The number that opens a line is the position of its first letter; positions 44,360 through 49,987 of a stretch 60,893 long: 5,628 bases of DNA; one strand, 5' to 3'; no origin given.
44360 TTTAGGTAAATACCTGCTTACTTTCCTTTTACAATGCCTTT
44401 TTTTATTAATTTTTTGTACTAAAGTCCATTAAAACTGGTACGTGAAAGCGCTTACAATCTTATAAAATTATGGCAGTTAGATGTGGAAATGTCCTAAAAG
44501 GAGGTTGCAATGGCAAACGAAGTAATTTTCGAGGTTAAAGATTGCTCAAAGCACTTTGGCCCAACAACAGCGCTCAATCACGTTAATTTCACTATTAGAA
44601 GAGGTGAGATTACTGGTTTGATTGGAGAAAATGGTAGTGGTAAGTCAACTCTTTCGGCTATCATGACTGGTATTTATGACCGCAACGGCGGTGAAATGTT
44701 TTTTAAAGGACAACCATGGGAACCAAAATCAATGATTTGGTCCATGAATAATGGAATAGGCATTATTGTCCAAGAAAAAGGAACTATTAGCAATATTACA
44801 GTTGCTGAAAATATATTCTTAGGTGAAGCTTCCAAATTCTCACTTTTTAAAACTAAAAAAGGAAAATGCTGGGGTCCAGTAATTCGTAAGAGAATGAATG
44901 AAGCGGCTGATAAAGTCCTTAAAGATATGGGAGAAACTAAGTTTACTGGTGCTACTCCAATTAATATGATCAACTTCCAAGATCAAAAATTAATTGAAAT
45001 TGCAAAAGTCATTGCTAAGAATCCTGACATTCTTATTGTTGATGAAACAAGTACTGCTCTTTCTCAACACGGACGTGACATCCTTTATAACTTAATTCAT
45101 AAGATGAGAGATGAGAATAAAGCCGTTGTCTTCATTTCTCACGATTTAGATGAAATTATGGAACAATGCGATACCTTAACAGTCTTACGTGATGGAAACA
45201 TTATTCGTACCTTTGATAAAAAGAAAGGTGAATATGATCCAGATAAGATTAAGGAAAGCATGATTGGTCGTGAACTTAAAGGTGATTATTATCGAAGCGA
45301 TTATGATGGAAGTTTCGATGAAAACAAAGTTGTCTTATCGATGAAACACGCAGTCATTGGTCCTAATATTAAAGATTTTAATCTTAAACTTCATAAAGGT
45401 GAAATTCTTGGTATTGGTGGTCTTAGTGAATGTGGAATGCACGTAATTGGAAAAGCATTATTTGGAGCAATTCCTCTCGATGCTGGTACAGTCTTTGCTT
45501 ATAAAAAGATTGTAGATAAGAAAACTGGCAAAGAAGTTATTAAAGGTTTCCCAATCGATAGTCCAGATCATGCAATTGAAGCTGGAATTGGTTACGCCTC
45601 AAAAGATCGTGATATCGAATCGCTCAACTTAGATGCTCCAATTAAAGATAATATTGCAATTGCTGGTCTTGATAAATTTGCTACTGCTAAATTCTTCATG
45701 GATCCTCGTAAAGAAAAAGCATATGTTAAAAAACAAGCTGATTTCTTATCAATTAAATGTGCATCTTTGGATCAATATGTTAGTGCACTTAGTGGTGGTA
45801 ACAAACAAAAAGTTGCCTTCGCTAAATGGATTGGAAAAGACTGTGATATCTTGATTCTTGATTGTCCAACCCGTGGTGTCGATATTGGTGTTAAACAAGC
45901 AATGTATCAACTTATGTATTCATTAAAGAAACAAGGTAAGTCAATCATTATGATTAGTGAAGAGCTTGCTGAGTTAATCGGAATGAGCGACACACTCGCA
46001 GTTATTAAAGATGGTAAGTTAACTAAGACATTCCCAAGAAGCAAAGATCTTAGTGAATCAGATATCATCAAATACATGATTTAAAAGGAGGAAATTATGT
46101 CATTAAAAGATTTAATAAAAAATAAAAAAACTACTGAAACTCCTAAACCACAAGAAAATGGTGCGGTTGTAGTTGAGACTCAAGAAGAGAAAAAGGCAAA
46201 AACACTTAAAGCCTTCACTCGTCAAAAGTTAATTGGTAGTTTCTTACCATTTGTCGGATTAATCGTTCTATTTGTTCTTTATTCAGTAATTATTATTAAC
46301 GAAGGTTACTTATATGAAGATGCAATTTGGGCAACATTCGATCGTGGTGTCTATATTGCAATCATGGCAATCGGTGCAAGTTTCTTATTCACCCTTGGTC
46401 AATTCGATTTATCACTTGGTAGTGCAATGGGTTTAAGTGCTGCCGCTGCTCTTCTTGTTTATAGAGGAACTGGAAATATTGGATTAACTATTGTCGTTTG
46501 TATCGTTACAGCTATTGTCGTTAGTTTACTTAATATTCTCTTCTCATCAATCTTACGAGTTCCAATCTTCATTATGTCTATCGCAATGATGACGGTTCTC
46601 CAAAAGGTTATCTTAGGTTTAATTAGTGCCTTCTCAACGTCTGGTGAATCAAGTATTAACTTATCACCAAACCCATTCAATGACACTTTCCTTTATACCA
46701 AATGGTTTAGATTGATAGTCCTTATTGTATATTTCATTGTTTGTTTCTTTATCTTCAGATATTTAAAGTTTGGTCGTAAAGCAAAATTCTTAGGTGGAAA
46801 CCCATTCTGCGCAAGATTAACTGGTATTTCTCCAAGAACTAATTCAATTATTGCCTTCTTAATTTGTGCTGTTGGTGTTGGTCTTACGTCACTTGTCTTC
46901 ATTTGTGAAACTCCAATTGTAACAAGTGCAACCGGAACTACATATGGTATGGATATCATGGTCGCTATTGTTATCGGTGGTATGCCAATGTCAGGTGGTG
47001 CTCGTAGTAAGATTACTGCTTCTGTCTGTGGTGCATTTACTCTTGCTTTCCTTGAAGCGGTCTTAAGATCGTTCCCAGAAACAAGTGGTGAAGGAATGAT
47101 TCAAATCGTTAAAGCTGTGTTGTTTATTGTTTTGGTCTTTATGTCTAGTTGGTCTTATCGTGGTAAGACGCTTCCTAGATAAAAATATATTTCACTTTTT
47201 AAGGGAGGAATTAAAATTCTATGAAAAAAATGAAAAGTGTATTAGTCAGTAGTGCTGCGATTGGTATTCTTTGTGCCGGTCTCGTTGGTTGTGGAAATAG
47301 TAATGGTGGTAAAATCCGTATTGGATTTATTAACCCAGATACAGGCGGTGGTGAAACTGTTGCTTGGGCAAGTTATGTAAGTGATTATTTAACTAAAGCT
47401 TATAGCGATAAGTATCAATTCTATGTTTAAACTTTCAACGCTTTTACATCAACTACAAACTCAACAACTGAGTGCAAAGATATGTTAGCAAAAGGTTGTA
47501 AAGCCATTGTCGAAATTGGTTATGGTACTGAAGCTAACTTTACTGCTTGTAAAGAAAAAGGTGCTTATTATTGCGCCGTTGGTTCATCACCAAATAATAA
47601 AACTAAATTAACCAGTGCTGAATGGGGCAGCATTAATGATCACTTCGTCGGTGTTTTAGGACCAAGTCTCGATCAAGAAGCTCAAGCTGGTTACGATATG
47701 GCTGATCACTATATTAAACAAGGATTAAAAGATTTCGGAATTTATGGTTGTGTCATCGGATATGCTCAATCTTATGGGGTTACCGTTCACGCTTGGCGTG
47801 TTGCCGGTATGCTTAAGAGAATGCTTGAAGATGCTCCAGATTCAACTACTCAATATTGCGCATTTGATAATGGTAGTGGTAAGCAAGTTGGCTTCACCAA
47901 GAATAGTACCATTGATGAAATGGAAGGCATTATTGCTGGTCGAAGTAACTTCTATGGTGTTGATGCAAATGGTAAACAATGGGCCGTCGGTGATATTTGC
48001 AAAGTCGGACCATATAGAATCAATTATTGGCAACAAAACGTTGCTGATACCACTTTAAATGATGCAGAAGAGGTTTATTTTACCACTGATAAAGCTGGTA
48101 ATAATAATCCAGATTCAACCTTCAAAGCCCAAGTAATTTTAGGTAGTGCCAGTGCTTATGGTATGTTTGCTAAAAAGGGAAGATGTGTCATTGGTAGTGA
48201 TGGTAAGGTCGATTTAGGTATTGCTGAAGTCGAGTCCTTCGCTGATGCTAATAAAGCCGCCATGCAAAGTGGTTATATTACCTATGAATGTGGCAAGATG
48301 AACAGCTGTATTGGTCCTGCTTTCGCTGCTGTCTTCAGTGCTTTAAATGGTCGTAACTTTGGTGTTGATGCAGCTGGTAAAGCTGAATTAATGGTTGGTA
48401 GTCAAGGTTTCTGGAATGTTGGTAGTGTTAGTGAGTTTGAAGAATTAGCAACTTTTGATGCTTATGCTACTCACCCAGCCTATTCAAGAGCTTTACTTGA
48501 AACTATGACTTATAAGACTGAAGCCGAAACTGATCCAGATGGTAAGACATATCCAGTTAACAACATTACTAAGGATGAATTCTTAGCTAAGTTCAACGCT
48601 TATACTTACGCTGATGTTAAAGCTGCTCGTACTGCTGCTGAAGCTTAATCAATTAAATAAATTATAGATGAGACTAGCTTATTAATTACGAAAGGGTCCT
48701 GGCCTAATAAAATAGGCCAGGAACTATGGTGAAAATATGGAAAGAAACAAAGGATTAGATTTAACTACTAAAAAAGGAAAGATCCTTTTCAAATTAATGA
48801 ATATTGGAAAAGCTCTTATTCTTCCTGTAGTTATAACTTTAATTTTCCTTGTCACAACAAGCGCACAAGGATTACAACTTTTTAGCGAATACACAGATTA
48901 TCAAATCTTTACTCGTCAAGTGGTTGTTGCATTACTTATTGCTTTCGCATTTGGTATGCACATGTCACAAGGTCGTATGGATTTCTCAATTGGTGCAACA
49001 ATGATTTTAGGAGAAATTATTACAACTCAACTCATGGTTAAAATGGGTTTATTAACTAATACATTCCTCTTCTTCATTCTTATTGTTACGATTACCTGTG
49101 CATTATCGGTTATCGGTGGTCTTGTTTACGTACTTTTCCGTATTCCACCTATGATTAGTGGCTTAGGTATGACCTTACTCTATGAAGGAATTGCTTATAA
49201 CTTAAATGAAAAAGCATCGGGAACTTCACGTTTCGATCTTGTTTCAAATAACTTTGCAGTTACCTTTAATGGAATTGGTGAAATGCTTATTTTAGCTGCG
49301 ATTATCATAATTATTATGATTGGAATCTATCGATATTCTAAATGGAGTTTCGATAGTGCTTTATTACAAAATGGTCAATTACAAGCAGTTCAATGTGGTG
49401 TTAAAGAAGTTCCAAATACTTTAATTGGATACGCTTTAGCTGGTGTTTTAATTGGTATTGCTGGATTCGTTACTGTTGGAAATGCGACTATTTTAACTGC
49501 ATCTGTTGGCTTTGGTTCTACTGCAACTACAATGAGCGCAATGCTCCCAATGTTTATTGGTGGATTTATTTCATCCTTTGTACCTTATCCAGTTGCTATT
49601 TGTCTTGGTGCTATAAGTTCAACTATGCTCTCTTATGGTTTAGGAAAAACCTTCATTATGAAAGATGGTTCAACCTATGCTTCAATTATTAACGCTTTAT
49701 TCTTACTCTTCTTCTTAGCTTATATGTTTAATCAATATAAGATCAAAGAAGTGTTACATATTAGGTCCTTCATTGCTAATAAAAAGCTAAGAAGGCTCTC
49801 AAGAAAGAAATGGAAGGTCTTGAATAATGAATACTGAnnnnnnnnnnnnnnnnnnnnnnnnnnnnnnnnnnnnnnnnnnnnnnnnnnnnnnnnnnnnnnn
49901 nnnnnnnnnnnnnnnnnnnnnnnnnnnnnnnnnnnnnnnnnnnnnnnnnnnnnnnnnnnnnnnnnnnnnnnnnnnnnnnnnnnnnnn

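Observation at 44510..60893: Candidate undescribed pathway: import, de-acylation, phosphorolysis and aglycone export of plant glycosides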

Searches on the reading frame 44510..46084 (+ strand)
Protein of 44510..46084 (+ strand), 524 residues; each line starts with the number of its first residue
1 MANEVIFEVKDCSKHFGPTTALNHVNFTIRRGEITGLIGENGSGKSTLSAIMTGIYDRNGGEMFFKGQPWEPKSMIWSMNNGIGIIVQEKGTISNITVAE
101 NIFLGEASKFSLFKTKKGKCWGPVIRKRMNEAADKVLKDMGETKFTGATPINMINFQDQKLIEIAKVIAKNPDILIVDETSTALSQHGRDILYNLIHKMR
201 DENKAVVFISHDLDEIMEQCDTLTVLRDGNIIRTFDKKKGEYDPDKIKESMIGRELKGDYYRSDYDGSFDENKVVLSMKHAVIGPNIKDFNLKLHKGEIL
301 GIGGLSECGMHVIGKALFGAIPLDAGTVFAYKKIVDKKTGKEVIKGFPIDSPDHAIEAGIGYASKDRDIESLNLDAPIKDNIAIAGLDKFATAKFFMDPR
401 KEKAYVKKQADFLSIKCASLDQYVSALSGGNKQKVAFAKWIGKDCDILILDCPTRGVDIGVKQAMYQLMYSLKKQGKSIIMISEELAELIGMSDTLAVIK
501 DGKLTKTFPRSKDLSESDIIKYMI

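Call 3: search_protein_families(library=pfam, proteins=[window:44510-46084:+])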
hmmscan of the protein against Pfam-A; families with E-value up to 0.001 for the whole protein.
window:44510-46084:+ (524 aa): 2 families
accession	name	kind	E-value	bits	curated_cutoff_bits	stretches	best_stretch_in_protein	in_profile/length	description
PF00005.33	ABC_tran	-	3.9e-37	128.4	25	2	22-180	1-135/137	ABC transporter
PF13555.12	AAA_29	-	0.001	19.2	27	0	26-51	16-42/61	P-loop containing region of AAA domain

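Call 12: search_protein_families(library=ncbifam, max_evalue=0.01, proteins=[window:44510-46084:+])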
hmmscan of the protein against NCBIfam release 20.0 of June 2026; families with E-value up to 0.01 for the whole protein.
window:44510-46084:+ (524 aa): 189 families (the best 25 are shown)
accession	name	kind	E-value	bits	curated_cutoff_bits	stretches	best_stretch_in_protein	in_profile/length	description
NF008030.0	PRK10762.1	equivalog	2.5e-110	369.6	745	1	4-512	2-481/501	ribose ABC transporter ATP-binding protein RbsA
NF010069.0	PRK13549.1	equivalog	3.5e-107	359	699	1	4-520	3-498/513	xylose ABC transporter ATP-binding protein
NF040905.2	GguA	equivalog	3.2e-106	355.7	810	1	6-523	1-500/500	multiple monosaccharide ABC transporter ATP-binding protein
NF008442.0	PRK11288.1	equivalog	5.1e-105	351.6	689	1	5-520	6-492/504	L-arabinose ABC transporter ATP-binding protein AraG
NF007253.0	PRK09700.1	equivalog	1.1e-97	327.7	772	1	7-523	6-506/510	D-allose ABC transporter ATP-binding protein AlsA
TIGR02633.1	xylG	equivalog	1.1e-94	317.6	723.65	1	7-508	2-485/500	D-xylose ABC transporter ATP-binding protein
NF041861.1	YtfR_transport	equivalog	4.7e-91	305.6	850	1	7-521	2-488/492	galactofuranose ABC transporter, ATP-binding protein YtfR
NF008215.0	PRK10982.1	equivalog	9.4e-85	285.1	828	1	3-519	10-498/506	galactose/methyl galactoside ABC transporter ATP-binding protein MglA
NF011967.0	PRK15439.1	equivalog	2.4e-79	267.1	586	1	4-518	9-494/510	autoinducer 2 ABC transporter ATP-binding protein LsrA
NF047930.1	ABC_ATP_B6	equivalog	3.6e-63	213.9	670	1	7-523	3-508/510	putative B6 ABC transporter ATP-binding protein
TIGR04521.1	ECF_ATPase_2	equivalog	3.1e-49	167.5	330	2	19-238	18-230/279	energy-coupling factor transporter ATPase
TIGR04520.1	ECF_ATPase_1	equivalog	1.2e-46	159.4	315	2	18-235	14-218/269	energy-coupling factor transporter ATPase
TIGR00968.1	3a0106s01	subfamily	7e-41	140.3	342.75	2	8-233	2-211/237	sulfate ABC transporter ATP-binding protein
TIGR03608.1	L_ocin_972_ABC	subfamily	7.8e-41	139.8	254.85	2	9-223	1-203/206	putative bacteriocin export ABC transporter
TIGR01188.1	drrA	subfamily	1.7e-39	135.9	312.45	2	14-233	1-204/302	daunorubicin resistance ABC transporter, ATP-binding protein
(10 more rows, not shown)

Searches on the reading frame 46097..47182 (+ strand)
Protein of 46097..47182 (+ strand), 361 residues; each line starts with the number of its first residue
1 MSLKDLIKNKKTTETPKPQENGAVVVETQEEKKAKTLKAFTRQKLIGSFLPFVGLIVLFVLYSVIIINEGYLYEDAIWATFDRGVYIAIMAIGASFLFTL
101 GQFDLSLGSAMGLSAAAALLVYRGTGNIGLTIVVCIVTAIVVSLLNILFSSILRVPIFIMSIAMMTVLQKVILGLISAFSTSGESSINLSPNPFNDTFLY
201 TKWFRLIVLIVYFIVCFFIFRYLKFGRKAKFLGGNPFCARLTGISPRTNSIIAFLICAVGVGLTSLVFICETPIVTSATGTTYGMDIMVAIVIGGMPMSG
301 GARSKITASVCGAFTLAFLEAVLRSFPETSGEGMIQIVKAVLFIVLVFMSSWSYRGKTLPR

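Call 3: search_protein_families(library=pfam, proteins=[window:46097-47182:+])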
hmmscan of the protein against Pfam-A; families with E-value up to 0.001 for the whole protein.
window:46097-47182:+ (361 aa): 1 family
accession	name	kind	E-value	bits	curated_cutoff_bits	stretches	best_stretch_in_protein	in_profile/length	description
PF02653.21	BPD_transp_2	-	1.5e-25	90.3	26.8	1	84-348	9-267/269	Branched-chain amino acid transport system / permease component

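Call 12: search_protein_families(library=ncbifam, max_evalue=0.01, proteins=[window:46097-47182:+])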
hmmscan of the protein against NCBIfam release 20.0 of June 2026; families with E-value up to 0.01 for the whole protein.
window:46097-47182:+ (361 aa): 9 families
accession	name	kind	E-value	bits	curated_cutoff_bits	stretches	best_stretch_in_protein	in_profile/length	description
NF040906.3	GguB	equivalog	1e-20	74.3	450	2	206-349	228-368/375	multiple monosaccharide ABC transporter permease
NF007067.0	PRK09512.1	equivalog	2.2e-19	69.8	398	1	40-348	12-315/321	ribose ABC transporter permease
NF008441.0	PRK11285.1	equivalog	7.3e-18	64.8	378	1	31-323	12-298/333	L-arabinose ABC transporter permease AraH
NF011961.0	PRK15432.1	equivalog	2.3e-15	56.7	388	1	53-324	15-280/344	autoinducer 2 ABC transporter permease LsrC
NF041862.1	YtfT_transport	equivalog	4.1e-13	49.2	535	1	55-351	36-325/339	galactofuranose ABC transporter, ATP-binding protein YtfT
NF007014.0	PRK09478.1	equivalog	2.4e-12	46.8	386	1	56-354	20-332/336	galactose/methyl galactoside ABC transporter permease MglC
NF008630.0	PRK11618.1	equivalog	2.2e-10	40.3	363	1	50-349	7-308/331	galactofuranose ABC transporter, permease protein YjfF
NF007252.0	PRK09699.1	equivalog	4e-09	36.2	396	1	29-319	6-292/326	D-allose ABC transporter permease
NF011612.1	PRK15038.1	equivalog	1.2e-07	31.3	500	1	66-346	21-302/322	autoinducer 2 ABC transporter permease LsrD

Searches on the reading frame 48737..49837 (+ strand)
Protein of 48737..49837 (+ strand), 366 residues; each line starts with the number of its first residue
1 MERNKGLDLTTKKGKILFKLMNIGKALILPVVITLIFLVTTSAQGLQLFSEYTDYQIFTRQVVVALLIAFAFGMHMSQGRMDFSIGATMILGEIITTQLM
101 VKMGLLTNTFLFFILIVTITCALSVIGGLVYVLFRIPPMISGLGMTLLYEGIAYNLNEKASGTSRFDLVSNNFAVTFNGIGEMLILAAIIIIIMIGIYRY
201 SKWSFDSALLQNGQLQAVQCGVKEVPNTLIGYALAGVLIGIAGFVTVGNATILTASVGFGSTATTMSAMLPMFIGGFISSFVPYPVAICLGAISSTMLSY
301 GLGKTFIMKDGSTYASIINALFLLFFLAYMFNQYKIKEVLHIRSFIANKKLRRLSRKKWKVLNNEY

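Call 3: search_protein_families(library=pfam, proteins=[window:48737-49837:+])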
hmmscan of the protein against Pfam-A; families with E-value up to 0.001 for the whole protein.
window:48737-49837:+ (366 aa): 0 families

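Call 12: search_protein_families(library=ncbifam, max_evalue=0.01, proteins=[window:48737-49837:+])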
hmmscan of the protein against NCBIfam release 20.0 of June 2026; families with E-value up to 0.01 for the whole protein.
window:48737-49837:+ (366 aa): 2 families
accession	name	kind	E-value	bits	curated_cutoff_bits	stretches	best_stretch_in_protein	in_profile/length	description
NF007014.0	PRK09478.1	equivalog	1.9e-06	27.5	386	1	32-332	20-330/336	galactose/methyl galactoside ABC transporter permease MglC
NF007252.0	PRK09699.1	equivalog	3.3e-05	23.4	396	1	32-265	31-263/326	D-allose ABC transporter permease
